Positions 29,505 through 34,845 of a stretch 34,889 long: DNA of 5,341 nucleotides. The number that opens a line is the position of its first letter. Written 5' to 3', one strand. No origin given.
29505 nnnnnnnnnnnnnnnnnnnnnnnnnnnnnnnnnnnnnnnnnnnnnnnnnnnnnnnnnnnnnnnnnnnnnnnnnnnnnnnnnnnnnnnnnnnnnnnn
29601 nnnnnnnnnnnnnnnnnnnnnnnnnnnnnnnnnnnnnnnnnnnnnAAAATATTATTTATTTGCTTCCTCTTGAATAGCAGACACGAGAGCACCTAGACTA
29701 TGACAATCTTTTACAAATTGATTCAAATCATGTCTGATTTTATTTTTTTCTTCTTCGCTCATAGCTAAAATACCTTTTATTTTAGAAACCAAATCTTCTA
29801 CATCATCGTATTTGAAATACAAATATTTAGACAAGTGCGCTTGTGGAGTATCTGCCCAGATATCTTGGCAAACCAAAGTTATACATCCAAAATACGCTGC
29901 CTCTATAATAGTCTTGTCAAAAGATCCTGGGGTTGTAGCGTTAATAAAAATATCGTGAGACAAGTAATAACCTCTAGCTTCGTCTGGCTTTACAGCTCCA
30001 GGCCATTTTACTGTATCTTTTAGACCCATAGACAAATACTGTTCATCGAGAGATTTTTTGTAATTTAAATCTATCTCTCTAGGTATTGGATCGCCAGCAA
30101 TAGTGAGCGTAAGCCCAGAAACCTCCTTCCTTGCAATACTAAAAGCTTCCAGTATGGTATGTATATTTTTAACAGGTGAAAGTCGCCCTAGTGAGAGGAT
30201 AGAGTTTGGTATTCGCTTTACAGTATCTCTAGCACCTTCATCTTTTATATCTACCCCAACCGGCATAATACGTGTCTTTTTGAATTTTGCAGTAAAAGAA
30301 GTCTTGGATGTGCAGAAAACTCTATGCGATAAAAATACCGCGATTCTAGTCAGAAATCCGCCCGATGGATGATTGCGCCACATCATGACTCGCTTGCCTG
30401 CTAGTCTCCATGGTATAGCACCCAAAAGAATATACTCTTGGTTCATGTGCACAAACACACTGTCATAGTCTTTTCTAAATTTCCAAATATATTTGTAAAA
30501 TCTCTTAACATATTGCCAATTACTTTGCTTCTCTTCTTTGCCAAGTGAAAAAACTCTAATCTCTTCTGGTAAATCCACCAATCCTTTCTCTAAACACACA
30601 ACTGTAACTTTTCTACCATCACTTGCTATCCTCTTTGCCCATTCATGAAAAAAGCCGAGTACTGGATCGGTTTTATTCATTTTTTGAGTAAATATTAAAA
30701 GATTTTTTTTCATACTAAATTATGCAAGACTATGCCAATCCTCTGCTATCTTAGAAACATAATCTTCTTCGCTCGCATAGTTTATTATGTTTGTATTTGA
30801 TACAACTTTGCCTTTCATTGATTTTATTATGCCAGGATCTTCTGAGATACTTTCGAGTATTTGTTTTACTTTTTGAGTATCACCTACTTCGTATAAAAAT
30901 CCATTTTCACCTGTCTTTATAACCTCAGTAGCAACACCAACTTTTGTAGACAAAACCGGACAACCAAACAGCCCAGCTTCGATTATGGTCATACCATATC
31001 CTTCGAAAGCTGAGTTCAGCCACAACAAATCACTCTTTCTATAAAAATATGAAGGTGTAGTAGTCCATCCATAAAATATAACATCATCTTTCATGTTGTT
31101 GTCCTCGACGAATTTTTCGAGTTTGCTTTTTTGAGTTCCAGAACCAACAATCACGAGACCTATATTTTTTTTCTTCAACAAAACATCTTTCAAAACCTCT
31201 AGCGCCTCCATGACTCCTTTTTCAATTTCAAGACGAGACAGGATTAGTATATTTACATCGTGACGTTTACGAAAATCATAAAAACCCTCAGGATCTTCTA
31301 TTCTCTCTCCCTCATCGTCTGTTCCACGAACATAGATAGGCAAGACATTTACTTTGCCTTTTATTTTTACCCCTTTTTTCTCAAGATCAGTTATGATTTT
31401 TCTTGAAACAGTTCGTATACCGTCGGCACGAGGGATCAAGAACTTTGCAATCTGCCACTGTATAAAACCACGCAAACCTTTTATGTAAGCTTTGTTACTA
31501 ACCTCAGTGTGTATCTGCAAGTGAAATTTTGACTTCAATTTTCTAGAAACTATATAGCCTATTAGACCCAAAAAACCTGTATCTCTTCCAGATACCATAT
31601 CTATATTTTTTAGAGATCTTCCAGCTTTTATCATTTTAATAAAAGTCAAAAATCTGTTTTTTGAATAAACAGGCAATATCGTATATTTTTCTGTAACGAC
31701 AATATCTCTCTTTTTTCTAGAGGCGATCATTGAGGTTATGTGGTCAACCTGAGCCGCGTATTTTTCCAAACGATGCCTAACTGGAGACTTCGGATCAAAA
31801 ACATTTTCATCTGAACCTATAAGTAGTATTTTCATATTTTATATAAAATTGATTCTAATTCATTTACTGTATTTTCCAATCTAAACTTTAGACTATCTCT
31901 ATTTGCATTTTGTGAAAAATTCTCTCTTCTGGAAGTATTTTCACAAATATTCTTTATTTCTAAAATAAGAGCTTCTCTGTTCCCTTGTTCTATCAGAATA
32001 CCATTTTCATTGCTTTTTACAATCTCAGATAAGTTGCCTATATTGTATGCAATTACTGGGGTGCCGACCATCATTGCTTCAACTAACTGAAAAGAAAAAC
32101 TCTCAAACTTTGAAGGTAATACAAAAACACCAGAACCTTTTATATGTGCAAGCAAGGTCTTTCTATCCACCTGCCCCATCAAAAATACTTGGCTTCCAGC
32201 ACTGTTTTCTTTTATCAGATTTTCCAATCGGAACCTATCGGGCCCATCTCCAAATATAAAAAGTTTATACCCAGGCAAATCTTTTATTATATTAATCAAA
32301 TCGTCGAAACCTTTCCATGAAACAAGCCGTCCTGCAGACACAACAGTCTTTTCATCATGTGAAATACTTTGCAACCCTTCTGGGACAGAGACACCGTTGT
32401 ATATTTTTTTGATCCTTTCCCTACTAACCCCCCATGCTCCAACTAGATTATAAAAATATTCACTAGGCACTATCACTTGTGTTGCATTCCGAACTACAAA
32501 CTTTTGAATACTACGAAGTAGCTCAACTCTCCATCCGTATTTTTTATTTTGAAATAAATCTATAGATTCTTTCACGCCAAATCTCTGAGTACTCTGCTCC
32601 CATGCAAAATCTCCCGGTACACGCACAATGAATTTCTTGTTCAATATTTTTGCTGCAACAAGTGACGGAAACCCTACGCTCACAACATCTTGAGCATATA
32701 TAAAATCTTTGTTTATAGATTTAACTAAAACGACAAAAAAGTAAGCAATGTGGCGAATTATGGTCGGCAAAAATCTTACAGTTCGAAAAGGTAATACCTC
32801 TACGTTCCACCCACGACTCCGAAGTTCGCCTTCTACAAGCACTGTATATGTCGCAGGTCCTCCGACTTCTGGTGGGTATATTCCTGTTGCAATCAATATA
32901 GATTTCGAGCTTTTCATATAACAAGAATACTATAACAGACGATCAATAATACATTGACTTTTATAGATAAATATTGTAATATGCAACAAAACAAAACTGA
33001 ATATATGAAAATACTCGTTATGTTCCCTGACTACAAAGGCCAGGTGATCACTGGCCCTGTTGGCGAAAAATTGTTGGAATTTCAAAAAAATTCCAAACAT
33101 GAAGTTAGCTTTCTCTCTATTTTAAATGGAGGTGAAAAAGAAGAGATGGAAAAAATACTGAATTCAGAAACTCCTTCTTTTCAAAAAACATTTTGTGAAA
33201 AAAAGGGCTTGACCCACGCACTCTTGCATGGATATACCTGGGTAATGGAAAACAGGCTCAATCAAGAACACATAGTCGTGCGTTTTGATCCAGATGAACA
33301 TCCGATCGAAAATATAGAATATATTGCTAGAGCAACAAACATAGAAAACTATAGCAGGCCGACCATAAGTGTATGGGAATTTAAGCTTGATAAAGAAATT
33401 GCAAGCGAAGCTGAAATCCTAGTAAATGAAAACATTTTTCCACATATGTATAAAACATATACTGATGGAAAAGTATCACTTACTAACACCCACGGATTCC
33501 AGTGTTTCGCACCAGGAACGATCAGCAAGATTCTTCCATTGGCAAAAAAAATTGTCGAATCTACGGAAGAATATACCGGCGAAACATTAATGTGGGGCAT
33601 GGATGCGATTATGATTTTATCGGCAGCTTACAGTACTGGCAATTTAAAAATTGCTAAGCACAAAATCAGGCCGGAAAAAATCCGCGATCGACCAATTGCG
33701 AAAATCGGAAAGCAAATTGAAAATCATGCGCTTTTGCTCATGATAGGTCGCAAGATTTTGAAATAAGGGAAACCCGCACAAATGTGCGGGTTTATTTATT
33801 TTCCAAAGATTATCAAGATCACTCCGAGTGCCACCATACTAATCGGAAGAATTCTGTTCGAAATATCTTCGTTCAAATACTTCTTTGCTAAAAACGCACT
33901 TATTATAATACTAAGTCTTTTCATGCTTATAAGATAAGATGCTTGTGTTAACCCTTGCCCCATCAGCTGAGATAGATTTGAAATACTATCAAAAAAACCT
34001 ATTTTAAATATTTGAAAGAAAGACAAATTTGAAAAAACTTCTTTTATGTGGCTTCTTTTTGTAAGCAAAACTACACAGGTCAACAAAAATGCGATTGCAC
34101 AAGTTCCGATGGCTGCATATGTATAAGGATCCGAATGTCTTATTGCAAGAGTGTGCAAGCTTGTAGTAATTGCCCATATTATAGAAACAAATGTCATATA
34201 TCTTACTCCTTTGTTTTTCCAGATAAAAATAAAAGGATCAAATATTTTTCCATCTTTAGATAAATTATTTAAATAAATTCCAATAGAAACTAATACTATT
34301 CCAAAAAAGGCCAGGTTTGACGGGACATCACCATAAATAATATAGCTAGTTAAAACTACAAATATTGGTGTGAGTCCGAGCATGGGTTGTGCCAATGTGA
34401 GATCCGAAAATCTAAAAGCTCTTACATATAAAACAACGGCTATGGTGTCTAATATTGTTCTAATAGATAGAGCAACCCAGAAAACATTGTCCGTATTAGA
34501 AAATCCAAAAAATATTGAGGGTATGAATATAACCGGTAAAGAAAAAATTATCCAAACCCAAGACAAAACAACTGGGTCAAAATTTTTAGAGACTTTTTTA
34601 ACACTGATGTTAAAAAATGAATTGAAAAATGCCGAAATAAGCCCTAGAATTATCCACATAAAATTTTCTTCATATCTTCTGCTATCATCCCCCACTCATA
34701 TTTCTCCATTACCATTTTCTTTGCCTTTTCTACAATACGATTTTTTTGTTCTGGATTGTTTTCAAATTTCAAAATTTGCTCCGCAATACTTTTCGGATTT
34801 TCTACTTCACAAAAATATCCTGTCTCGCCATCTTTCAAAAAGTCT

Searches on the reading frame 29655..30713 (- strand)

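Call 6: search_protein_families(library=pfam, proteins=[window:29655-30713:-], max_evalue=0.01)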
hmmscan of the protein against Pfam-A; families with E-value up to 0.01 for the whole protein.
window:29655-30713:- (353 aa): 3 families
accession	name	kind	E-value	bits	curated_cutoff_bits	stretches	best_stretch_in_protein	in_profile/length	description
PF00534.26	Glycos_transf_1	-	3.9e-16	59.5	26.4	1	169-324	15-164/172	Glycosyl transferases group 1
PF13692.12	Glyco_trans_1_4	-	1.8e-12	48.2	27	1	171-316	3-140/142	Glycosyl transferases group 1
PF13477.12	Glyco_trans_4_2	-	0.00026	21.6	23.4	1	21-106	12-98/139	Glycosyl transferase 4-like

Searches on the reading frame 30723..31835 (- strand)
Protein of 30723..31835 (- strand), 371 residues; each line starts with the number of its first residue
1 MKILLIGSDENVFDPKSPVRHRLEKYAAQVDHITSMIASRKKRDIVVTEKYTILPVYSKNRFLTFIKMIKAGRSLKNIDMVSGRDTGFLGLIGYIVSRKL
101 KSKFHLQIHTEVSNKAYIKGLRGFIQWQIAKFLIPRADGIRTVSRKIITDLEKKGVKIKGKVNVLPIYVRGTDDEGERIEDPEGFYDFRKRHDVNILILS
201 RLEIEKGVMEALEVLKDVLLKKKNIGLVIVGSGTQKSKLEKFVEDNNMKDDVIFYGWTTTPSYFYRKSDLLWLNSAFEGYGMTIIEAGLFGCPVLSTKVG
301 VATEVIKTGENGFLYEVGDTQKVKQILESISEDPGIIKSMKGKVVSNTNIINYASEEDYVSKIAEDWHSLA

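Call 6: search_protein_families(library=pfam, proteins=[window:30723-31835:-], max_evalue=0.01)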
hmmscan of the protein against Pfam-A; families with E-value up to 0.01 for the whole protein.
window:30723-31835:- (371 aa): 4 families
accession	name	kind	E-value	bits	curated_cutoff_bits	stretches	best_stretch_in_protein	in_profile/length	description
PF00534.26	Glycos_transf_1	-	5.4e-30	104.6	26.4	1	196-334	18-159/172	Glycosyl transferases group 1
PF13692.12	Glyco_trans_1_4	-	1.7e-23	83.9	27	1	195-331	3-140/142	Glycosyl transferases group 1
PF20706.3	GT4-conflict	-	0.00018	21.1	26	1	176-303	186-318/385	Family 4 Glycosyltransferase in conflict systems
PF13439.12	Glyco_transf_4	-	0.00035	21.1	28.5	1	30-165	22-162/170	Glycosyltransferase Family 4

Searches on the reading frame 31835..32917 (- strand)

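Call 6: search_protein_families(library=pfam, proteins=[window:31835-32917:-], max_evalue=0.01)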
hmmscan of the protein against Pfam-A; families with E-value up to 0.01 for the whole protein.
window:31835-32917:- (361 aa): 5 families
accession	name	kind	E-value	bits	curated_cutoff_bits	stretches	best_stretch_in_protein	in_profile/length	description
PF00534.26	Glycos_transf_1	-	2.2e-38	132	26.4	1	185-339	11-170/172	Glycosyl transferases group 1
PF13692.12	Glyco_trans_1_4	-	1.2e-25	90.9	27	1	190-327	2-142/142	Glycosyl transferases group 1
PF13439.12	Glyco_transf_4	-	2.2e-08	34.8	28.5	1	47-177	58-167/170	Glycosyltransferase Family 4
PF13579.12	Glyco_trans_4_4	-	4.2e-08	34.1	29.7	1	73-175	75-158/158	Glycosyl transferase 4-like domain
PF20706.3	GT4-conflict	-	0.0025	17.3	26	1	191-290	199-310/385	Family 4 Glycosyltransferase in conflict systems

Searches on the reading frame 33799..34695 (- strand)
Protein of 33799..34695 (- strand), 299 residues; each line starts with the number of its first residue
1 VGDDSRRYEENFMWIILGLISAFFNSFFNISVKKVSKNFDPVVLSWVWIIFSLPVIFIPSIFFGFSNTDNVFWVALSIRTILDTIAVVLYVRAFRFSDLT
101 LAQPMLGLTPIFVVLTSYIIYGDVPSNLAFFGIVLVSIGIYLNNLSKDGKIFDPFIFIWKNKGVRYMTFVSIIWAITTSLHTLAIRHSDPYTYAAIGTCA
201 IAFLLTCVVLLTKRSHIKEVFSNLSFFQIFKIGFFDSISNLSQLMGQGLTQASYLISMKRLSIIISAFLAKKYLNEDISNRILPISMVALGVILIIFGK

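Call 28: search_protein_families(library=ncbifam, proteins=[window:33799-34695:-], max_evalue=0.001)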
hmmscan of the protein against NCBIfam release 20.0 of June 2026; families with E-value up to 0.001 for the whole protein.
window:33799-34695:- (299 aa): 1 family
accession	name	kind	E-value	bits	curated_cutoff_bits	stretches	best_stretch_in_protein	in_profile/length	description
TIGR03340.1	phn_DUF6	hypoth_equivalog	8.9e-12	45.3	288.15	1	15-294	3-280/281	phosphonate utilization associated putative membrane protein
